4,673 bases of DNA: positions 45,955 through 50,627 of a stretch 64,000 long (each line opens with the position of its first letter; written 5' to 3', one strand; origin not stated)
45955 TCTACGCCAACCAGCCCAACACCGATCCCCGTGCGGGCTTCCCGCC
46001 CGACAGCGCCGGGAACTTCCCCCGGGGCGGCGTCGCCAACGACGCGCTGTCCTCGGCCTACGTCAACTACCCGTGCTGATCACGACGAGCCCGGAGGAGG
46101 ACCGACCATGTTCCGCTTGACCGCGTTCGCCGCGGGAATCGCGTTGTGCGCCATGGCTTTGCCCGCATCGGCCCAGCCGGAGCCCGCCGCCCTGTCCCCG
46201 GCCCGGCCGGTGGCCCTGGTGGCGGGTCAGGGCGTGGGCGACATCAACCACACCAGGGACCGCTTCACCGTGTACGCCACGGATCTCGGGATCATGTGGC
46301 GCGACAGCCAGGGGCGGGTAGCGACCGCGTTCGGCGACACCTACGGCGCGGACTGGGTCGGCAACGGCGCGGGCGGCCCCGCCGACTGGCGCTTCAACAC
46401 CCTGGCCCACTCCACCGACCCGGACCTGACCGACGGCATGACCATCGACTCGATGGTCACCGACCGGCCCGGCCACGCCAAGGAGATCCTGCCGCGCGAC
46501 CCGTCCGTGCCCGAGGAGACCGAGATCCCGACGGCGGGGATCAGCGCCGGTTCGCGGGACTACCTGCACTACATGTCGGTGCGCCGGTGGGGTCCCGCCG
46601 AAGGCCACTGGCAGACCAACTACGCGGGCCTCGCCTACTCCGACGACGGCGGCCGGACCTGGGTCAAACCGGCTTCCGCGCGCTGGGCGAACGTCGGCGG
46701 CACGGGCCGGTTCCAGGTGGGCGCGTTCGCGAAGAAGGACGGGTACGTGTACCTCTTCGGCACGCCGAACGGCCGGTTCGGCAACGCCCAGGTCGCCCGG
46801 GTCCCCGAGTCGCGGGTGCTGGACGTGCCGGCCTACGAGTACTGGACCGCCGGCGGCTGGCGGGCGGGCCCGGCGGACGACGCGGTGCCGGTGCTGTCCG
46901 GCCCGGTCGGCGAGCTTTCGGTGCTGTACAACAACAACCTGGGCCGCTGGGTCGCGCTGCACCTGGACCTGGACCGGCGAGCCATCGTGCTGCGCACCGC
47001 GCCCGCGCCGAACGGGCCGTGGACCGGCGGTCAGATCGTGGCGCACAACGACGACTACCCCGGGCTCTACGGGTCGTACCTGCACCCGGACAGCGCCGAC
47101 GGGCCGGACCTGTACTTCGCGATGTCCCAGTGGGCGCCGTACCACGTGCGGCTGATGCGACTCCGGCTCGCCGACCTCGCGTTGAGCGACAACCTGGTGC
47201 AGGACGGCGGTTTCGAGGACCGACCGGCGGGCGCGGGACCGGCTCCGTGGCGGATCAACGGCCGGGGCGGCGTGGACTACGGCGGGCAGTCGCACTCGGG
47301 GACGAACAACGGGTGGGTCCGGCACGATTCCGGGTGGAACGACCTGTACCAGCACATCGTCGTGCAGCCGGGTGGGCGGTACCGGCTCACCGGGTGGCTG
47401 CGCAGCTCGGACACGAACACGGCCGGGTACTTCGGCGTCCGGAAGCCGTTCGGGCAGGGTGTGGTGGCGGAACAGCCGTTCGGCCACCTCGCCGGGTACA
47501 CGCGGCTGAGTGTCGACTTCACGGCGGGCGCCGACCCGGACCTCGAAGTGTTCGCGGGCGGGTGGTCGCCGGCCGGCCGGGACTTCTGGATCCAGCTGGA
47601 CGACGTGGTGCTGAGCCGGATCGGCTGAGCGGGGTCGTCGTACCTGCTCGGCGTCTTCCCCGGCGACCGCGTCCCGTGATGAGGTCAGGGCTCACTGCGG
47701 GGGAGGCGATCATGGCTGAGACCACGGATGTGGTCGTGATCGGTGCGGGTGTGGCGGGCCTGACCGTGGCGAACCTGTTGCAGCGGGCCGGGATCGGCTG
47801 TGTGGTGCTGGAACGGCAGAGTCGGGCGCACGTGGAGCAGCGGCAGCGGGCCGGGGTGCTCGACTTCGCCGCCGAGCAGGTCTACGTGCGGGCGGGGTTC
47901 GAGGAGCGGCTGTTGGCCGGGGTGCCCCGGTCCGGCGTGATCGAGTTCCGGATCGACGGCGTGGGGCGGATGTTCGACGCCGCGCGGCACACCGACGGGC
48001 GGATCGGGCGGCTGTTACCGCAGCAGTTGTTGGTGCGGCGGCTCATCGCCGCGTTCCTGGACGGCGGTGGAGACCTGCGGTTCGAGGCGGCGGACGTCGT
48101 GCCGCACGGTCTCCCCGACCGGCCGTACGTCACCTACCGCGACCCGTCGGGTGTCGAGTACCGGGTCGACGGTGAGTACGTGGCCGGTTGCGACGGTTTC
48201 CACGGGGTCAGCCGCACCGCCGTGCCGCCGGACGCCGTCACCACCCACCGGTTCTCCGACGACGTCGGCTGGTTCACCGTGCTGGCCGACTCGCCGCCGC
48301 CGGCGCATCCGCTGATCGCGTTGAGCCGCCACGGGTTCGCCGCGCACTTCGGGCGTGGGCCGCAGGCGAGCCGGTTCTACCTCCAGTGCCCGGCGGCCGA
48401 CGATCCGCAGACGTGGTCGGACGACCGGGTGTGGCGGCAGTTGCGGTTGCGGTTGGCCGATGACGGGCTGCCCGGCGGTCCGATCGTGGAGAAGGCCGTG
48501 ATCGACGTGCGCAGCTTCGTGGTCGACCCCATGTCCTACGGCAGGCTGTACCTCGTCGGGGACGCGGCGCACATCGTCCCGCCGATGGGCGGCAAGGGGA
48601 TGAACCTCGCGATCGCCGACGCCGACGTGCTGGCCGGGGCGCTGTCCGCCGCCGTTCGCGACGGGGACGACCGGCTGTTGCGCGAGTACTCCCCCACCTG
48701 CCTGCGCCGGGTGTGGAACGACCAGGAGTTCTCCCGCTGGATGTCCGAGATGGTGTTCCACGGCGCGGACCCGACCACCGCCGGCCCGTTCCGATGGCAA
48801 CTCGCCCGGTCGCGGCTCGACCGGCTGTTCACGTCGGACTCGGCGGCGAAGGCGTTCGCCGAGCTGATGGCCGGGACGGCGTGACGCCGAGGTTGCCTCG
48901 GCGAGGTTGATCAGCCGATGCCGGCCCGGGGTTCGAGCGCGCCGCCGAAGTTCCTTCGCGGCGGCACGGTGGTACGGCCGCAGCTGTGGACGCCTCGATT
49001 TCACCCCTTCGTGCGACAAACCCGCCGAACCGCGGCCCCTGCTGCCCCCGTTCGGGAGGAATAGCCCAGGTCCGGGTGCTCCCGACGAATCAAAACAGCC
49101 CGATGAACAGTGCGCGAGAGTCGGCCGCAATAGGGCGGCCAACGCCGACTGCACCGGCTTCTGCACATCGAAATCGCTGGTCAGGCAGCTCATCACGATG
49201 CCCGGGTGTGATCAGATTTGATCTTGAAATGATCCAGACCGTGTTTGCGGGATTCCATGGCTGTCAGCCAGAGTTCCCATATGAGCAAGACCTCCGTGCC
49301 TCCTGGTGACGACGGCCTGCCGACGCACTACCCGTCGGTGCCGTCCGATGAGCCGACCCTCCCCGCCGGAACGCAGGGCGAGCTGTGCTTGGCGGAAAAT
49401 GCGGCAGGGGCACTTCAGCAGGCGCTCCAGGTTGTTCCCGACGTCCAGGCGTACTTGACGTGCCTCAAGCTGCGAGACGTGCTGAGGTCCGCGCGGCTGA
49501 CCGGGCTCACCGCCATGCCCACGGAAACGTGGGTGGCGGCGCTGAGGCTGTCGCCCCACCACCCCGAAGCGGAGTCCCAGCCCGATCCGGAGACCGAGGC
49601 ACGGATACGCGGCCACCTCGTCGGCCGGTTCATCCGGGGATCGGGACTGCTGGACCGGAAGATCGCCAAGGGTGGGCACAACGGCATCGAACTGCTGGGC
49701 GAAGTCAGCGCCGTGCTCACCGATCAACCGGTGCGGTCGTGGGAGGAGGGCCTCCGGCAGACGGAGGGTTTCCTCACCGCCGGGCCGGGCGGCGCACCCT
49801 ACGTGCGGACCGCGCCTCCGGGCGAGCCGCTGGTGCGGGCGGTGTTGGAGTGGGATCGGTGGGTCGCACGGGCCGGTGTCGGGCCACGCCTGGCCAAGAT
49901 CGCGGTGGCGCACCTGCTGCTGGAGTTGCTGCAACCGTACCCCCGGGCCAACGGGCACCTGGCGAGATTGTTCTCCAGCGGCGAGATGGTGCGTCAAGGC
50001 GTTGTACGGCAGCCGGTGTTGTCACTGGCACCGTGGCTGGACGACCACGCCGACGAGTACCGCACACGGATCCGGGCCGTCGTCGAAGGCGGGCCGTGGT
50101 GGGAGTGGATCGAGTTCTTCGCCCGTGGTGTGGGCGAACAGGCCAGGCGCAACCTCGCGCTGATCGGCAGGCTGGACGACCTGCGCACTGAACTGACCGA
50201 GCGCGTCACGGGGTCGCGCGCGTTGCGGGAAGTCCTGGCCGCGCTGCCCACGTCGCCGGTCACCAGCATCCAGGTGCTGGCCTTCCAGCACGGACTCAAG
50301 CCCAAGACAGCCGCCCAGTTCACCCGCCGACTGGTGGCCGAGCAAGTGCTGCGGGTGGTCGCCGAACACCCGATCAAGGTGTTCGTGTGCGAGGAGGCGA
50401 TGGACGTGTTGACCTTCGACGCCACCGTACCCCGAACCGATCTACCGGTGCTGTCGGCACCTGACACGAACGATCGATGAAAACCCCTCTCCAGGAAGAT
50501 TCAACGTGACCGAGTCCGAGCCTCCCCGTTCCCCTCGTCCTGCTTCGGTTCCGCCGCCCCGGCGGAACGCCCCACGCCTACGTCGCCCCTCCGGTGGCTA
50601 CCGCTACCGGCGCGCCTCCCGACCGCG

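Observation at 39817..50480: Two divergent pseudo-Fic paralogs share the same non-canonical active-site loop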

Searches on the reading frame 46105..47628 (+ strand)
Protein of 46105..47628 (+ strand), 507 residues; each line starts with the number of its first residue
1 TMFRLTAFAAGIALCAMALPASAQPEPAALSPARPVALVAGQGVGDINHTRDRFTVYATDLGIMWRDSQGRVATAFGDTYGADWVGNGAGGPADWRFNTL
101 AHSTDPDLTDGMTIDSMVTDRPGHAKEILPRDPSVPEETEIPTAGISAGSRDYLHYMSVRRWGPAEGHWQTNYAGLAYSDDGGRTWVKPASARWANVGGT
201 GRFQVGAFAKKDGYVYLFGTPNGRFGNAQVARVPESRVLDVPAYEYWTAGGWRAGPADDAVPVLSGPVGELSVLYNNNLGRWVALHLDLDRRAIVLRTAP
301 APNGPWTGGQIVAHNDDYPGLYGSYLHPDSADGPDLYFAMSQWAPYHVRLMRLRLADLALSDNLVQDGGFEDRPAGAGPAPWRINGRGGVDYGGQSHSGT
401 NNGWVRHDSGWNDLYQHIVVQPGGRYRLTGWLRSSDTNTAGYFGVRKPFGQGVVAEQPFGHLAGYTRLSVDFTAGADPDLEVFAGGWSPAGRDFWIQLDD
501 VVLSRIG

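Call 65: search_protein_families(library=pfam, proteins=[window:46105-47628:+], max_evalue=0.001)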
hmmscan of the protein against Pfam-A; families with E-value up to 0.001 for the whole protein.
window:46105-47628:+ (507 aa): 1 family
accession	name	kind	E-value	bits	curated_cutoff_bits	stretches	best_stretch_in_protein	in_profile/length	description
PF13810.12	DUF4185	-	2.1e-113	379.1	39.5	1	48-352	4-309/309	Domain of unknown function (DUF4185)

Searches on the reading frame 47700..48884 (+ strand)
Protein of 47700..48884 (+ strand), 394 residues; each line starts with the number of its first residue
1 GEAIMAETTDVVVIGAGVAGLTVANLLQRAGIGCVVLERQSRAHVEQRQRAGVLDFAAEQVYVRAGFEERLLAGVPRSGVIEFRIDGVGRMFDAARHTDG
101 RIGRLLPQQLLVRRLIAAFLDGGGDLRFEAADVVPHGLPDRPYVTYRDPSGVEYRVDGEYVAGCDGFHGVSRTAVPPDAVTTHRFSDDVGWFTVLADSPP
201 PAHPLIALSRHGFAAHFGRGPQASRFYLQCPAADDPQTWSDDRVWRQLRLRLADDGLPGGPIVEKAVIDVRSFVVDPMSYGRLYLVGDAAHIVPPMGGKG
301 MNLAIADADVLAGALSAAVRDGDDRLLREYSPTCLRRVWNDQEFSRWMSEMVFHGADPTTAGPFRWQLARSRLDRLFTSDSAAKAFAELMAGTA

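Call 65: search_protein_families(library=pfam, proteins=[window:47700-48884:+], max_evalue=0.001)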
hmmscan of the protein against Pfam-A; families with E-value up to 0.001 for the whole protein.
window:47700-48884:+ (394 aa): 6 families
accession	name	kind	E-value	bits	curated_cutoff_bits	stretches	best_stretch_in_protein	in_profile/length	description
PF01494.25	FAD_binding_3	-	1e-55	189.8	22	1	9-340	2-344/349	FAD binding domain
PF05834.18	Lycopene_cycl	-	5.1e-08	32.8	23.4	0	10-39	1-32/380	Lycopene cyclase protein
PF01266.30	DAO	-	1.2e-05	25.5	27.9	1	10-44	1-35/353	FAD dependent oxidoreductase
PF00890.30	FAD_binding_2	-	1.8e-05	24.6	20.4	1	10-58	1-49/414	FAD binding domain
PF13450.12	NAD_binding_8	-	2.2e-05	25.1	21.9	1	13-43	1-31/68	NAD(P)-binding Rossmann-like domain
PF01946.23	Thi4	-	0.0004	20.1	26.2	1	8-40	17-50/235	Thi4 family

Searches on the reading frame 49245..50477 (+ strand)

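Call 4: search_protein_families(library=pfam, proteins=[window:49245-50477:+], max_evalue=0.1)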
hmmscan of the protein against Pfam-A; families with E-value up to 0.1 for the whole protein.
window:49245-50477:+ (411 aa): 0 families

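Call 6: search_protein_families(library=ncbifam, proteins=[window:49245-50477:+], max_evalue=0.1)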
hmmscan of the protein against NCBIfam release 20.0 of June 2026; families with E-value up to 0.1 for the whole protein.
window:49245-50477:+ (411 aa): 1 family
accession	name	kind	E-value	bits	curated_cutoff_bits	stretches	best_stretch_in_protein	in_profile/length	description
NF046030.1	ProtAdlyltaseSoFic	equivalog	3.7e-20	72.2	550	1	163-392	125-358/361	protein adenylyltransferase Fic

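Call 11: search_protein_families(library=padloc, proteins=[window:49245-50477:+], max_evalue=0.01)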
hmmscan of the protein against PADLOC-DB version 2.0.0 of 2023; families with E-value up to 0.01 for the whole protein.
window:49245-50477:+ (411 aa): 1 family
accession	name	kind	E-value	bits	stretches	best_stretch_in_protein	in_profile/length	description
PDLC03963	SoFic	-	8.2e-37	125.4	1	43-389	25-358/361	-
